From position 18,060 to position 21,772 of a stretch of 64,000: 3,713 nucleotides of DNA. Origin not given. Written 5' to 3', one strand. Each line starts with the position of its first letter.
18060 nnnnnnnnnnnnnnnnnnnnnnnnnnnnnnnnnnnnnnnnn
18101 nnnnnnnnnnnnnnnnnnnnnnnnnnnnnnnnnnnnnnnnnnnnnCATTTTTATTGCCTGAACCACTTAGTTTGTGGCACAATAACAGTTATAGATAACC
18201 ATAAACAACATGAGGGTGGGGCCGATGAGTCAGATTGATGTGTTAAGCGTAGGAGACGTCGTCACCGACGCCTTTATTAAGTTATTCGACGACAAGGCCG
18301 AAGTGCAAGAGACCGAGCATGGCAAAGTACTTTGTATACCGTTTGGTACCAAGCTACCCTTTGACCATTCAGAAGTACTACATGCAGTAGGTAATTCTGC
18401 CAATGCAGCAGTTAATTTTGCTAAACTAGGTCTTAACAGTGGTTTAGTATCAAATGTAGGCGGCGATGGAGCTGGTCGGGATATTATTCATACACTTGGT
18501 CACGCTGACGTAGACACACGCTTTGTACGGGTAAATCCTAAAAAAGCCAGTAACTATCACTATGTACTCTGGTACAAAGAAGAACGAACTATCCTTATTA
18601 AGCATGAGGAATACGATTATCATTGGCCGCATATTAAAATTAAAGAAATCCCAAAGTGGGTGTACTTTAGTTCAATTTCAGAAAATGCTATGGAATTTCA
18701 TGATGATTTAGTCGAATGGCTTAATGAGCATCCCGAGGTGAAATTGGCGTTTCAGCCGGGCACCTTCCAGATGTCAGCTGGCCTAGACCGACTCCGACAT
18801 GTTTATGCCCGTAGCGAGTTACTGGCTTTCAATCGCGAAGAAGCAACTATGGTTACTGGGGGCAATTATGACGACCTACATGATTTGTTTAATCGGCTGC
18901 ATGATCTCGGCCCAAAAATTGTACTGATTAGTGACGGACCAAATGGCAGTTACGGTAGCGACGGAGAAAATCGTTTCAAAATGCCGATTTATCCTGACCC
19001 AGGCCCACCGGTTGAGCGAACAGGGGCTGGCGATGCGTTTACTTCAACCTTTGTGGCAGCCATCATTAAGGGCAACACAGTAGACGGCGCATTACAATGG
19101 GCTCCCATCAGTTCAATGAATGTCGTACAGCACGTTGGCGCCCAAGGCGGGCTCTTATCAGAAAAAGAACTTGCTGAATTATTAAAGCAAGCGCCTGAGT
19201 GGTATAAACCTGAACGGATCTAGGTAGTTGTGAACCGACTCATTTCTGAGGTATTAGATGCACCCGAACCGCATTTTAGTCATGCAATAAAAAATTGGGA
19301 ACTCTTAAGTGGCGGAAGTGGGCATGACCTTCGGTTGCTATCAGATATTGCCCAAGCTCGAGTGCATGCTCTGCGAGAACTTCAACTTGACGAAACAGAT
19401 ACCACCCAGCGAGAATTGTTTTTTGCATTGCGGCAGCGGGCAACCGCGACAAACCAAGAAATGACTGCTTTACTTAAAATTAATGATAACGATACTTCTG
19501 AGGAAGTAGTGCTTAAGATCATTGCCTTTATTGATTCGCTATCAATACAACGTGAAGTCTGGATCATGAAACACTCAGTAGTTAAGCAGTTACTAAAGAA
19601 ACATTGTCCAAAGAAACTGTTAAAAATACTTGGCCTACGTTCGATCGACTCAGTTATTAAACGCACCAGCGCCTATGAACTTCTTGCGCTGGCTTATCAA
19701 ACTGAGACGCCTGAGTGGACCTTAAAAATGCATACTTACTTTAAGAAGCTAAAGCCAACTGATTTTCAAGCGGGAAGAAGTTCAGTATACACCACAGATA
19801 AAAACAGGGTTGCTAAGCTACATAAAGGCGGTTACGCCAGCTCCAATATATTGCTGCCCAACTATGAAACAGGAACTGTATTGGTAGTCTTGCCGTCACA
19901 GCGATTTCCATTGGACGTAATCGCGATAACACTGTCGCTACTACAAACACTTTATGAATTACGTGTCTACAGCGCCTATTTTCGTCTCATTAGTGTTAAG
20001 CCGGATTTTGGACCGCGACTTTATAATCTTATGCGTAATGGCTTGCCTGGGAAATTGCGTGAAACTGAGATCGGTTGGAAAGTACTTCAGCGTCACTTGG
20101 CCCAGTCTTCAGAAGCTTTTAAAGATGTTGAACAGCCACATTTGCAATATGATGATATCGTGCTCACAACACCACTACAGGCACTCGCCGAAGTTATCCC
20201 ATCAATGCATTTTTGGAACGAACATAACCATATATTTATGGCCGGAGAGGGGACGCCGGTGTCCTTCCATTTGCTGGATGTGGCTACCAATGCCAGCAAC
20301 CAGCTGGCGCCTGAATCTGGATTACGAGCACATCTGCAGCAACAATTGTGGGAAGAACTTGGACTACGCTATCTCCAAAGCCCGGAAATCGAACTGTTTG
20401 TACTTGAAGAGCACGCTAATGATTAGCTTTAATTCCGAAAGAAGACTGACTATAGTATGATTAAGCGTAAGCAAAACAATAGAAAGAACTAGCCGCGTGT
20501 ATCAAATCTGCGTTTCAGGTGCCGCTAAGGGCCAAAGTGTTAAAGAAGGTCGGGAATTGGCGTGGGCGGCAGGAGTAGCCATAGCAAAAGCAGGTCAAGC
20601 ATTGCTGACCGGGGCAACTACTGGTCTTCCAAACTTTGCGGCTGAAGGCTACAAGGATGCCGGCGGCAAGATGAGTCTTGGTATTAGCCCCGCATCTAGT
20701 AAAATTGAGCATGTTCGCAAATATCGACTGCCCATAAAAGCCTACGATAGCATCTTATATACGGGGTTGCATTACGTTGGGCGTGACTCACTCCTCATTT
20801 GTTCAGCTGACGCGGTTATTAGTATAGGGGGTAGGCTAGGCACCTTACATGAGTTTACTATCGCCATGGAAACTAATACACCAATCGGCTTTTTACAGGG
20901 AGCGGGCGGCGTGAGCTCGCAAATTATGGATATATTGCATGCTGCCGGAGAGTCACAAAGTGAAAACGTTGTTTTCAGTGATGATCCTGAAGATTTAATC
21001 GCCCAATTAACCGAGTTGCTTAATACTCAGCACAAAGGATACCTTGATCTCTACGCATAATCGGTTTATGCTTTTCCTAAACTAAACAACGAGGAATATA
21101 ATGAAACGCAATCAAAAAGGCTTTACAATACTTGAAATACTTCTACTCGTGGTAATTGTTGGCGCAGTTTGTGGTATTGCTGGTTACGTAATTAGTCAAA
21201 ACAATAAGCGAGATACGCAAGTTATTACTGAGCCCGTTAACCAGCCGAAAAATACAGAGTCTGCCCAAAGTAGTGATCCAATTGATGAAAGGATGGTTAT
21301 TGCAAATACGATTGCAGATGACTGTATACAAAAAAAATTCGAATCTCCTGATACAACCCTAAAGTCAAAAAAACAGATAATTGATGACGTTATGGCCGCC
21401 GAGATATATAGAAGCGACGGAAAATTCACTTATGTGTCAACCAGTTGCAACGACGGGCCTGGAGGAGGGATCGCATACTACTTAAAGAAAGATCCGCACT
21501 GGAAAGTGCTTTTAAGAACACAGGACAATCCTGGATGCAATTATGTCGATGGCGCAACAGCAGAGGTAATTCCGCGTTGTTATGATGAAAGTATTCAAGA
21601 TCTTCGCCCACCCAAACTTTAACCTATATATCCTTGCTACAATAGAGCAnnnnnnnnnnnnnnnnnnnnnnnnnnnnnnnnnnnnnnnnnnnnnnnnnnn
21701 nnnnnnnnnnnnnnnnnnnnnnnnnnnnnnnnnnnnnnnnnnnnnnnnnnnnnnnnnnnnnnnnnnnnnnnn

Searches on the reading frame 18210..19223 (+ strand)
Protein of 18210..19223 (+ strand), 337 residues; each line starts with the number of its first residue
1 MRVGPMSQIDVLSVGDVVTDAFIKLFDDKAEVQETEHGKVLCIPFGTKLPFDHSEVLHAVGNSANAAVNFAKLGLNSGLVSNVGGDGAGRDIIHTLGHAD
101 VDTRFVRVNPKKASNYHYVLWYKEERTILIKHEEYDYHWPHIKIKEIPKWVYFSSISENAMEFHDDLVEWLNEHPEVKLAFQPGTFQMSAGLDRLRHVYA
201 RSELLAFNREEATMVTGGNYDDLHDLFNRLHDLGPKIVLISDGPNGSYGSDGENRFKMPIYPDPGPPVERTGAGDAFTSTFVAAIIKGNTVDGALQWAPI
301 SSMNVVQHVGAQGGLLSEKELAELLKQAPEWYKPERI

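Call 13: search_protein_families(library=pfam, proteins=[window:18210-19223:+], max_evalue=0.00001)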
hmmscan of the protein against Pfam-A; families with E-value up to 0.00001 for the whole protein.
window:18210-19223:+ (337 aa): 1 family
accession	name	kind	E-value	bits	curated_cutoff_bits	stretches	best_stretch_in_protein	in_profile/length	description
PF00294.29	PfkB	-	5.6e-31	108.4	25.8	1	56-314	32-298/302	pfkB family carbohydrate kinase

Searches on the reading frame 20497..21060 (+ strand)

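Call 13: search_protein_families(library=pfam, proteins=[window:20497-21060:+], max_evalue=0.00001)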
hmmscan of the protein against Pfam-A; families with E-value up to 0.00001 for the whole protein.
window:20497-21060:+ (187 aa): 1 family
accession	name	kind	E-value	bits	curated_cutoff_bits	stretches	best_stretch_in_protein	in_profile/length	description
PF18306.6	LDcluster4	-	7.6e-29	100.7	26.3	1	2-167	2-150/151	SLOG cluster4 family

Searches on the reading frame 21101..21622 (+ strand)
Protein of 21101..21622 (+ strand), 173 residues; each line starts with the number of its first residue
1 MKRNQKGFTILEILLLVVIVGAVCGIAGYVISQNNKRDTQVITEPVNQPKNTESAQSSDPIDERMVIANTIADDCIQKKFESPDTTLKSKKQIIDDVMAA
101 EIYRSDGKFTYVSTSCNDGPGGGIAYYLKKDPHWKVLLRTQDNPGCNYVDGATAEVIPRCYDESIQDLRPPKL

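Call 13: search_protein_families(library=pfam, proteins=[window:21101-21622:+], max_evalue=0.00001)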
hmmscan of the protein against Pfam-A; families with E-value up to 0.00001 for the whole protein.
window:21101-21622:+ (173 aa): 0 families

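Call 52: search_protein_families(library=ncbifam, proteins=[window:21101-21622:+], max_evalue=0.01)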
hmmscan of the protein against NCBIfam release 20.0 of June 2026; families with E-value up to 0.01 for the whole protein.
window:21101-21622:+ (173 aa): 3 families
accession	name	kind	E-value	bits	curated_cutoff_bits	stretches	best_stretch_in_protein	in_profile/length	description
NF053637.1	SerProtHtrAspr2045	equivalog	8.5e-05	21.6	650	1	1-115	1-122/394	serine protease HtrA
TIGR01708.2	typeII_sec_gspH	equivalog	0.00022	21.3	80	1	5-34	1-30/169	type II secretion system minor pseudopilin GspH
TIGR01710.1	typeII_sec_gspG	equivalog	0.001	19.1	88.85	1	6-47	1-43/134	type II secretion system major pseudopilin GspG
